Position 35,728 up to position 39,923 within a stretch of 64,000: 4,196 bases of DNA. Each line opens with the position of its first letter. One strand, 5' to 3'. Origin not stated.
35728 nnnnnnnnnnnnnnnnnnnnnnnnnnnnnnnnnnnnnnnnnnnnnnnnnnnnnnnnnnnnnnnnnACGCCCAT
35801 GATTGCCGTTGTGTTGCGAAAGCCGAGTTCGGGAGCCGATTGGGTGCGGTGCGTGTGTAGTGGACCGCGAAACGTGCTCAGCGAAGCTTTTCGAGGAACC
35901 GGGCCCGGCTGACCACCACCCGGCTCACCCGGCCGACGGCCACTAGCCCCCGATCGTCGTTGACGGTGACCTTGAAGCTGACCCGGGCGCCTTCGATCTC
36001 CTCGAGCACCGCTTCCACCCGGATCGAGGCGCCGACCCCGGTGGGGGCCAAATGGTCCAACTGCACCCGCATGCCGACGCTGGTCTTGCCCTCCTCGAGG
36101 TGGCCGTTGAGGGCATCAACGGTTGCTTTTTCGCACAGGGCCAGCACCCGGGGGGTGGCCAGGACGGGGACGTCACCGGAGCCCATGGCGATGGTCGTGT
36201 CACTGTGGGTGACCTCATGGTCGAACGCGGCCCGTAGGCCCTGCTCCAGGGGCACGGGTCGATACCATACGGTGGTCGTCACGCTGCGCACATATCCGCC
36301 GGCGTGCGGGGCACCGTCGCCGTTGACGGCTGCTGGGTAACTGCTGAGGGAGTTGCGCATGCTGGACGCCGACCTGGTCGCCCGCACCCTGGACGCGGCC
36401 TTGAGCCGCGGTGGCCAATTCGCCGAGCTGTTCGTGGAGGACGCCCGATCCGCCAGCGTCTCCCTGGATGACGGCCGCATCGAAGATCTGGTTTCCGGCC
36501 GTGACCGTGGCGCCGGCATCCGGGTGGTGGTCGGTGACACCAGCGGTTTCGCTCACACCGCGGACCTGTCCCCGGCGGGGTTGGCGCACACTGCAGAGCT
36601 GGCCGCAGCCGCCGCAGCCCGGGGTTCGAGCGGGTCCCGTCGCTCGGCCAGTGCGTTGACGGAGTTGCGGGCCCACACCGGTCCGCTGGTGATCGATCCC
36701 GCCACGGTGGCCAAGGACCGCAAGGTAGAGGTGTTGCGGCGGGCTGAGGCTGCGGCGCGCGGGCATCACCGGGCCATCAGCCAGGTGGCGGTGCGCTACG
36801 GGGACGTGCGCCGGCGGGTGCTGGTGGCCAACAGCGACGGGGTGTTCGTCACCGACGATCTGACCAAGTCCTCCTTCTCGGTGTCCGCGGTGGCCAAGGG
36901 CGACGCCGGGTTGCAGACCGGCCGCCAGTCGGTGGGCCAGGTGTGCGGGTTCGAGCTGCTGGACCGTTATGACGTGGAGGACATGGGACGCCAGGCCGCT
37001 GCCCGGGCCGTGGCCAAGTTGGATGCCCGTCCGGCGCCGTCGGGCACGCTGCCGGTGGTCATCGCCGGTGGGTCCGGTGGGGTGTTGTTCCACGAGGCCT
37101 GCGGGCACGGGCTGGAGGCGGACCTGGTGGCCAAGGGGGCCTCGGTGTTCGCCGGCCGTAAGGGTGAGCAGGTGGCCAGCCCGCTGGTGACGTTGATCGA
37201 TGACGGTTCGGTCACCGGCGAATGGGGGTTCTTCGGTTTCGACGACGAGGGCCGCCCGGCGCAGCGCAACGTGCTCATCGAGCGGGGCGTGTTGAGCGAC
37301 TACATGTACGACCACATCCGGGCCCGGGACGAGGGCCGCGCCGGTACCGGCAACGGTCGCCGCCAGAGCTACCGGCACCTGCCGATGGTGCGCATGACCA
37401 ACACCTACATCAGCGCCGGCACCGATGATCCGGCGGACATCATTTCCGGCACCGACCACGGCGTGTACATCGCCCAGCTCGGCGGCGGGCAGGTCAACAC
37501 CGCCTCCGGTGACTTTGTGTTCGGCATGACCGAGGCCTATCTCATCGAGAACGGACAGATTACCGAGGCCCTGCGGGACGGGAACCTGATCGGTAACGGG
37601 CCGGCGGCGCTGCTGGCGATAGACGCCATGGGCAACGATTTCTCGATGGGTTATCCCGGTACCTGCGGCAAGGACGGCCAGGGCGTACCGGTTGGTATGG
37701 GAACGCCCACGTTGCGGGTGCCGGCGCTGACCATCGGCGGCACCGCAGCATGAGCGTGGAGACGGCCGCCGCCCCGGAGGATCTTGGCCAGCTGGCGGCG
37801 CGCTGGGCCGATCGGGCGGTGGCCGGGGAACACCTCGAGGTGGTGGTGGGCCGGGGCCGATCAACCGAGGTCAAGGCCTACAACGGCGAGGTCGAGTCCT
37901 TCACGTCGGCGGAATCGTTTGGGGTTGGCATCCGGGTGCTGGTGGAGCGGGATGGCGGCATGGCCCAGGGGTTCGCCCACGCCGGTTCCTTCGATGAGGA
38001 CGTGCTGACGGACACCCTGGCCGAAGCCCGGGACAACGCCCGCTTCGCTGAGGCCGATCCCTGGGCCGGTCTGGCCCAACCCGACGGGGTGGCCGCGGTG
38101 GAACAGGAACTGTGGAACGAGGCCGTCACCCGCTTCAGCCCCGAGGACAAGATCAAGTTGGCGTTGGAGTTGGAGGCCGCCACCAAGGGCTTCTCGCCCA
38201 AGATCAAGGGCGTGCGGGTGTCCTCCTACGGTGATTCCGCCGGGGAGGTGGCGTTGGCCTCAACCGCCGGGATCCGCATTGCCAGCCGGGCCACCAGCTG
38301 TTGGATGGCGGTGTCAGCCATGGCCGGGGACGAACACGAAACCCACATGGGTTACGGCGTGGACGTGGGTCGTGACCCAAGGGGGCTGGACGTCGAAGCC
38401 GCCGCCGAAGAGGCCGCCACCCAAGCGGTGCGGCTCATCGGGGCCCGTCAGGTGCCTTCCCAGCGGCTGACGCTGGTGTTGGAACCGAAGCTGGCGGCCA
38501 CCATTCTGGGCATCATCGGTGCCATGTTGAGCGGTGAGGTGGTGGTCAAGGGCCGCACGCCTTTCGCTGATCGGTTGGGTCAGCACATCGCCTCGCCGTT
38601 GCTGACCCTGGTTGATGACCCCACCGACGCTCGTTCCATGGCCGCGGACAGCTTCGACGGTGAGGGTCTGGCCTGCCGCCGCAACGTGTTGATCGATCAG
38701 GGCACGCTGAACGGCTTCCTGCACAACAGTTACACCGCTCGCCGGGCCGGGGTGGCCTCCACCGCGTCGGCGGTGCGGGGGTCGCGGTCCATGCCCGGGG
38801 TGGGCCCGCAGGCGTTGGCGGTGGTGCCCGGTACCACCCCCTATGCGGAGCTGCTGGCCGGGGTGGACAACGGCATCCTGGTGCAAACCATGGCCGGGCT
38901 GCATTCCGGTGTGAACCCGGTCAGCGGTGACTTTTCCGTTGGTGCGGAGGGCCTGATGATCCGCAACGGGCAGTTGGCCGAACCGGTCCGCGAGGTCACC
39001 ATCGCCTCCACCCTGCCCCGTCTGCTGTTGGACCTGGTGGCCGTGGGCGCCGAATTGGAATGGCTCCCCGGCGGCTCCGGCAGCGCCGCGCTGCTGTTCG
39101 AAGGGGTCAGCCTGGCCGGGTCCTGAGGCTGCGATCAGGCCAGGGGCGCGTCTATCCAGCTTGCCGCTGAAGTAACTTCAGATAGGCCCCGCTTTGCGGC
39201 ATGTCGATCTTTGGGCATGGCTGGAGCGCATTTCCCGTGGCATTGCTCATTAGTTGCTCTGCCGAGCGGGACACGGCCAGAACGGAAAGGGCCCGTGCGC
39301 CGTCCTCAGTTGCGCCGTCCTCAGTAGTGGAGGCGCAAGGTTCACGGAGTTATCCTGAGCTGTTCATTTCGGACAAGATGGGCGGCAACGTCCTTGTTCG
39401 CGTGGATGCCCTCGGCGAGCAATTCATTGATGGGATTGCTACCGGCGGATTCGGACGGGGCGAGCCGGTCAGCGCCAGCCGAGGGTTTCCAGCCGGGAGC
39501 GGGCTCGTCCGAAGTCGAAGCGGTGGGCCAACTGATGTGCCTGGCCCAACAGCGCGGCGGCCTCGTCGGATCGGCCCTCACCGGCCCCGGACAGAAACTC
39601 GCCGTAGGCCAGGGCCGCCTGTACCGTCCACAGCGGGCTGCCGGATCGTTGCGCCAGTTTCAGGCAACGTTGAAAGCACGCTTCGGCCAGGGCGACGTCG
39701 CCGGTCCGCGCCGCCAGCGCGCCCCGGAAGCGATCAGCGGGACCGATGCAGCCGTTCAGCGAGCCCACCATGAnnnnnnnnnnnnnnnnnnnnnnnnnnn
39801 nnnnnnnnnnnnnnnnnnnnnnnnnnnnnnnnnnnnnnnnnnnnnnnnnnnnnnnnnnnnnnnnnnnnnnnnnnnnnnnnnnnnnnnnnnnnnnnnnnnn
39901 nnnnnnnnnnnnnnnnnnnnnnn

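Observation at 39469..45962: Head-to-head pair of paralogous cyclase-like / STAND-type NTPase / TPR giants with a substituted catalytic Asn and no output HTH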

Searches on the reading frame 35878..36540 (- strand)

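Call 12: search_protein_families(library=pfam, proteins=[window:35878-36540:-], max_evalue=0.001)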
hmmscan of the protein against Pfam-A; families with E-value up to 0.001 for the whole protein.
window:35878-36540:- (220 aa): 2 families
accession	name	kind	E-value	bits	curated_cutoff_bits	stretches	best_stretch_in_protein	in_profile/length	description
PF22636.2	FlK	-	2.4e-28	98.7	27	1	110-212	1-102/103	Fluoroacetyl-CoA-specific thioesterase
PF03061.28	4HBT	-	1.1e-05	26.1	20.6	1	131-199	8-76/79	Thioesterase superfamily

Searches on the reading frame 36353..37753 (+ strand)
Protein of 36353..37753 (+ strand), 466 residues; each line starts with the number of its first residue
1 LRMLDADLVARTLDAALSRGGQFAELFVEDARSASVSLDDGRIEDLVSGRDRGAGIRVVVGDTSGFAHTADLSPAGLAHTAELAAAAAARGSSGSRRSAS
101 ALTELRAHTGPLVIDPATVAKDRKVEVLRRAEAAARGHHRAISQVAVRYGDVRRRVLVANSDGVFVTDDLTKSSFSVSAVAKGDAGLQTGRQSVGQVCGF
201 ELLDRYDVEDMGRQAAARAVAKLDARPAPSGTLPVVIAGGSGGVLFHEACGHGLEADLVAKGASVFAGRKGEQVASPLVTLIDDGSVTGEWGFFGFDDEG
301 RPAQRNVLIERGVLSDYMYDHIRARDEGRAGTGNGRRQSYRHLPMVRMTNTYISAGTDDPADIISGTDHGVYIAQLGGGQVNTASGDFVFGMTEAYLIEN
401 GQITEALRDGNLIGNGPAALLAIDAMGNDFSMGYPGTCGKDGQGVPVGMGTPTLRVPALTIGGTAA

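Call 12: search_protein_families(library=pfam, proteins=[window:36353-37753:+], max_evalue=0.001)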
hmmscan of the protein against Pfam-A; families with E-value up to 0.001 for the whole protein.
window:36353-37753:+ (466 aa): 3 families
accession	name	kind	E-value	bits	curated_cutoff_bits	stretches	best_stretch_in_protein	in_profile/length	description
PF19289.4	PmbA_TldD_3rd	-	2.6e-67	226.6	22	1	230-463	1-220/220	PmbA/TldA metallopeptidase C-terminal domain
PF19290.4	PmbA_TldD_2nd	-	1.3e-21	77.6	20.9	1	115-223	2-109/109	PmbA/TldA metallopeptidase central domain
PF01523.21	PmbA_TldD_1st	-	1.1e-17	64.4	20.9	1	24-88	1-65/65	PmbA/TldA metallopeptidase domain 1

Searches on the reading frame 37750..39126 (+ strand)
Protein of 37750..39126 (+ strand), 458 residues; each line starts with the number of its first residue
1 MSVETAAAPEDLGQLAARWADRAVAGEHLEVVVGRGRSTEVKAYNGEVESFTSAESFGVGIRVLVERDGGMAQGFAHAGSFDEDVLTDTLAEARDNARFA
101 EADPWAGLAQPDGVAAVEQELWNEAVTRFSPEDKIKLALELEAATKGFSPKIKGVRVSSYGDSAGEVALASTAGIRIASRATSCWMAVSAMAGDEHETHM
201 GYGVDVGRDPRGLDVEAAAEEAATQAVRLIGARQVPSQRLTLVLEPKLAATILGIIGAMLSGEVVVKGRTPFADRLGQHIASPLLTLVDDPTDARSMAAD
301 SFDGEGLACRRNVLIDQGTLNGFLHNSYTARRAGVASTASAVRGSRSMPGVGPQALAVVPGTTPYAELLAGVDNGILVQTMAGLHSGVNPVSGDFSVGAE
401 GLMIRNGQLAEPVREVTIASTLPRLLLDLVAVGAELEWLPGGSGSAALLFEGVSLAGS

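Call 12: search_protein_families(library=pfam, proteins=[window:37750-39126:+], max_evalue=0.001)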
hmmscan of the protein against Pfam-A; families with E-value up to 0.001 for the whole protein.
window:37750-39126:+ (458 aa): 3 families
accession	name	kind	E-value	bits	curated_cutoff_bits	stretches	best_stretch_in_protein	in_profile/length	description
PF19289.4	PmbA_TldD_3rd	-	1.8e-66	223.9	22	1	238-457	2-220/220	PmbA/TldA metallopeptidase C-terminal domain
PF19290.4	PmbA_TldD_2nd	-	9.2e-16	58.7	20.9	1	129-229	6-108/109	PmbA/TldA metallopeptidase central domain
PF01523.21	PmbA_TldD_1st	-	1.9e-10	41.2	20.9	1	30-97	2-65/65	PmbA/TldA metallopeptidase domain 1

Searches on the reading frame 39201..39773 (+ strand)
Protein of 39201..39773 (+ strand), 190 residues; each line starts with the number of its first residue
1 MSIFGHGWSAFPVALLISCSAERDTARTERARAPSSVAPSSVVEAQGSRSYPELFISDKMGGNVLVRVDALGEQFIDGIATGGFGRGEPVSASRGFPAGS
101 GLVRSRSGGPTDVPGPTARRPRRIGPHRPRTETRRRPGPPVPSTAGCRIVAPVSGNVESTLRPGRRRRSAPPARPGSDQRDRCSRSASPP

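Call 40: search_protein_families(library=pfam, proteins=[window:39201-39773:+], max_evalue=0.001)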
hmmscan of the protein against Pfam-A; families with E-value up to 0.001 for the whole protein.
window:39201-39773:+ (190 aa): 0 families
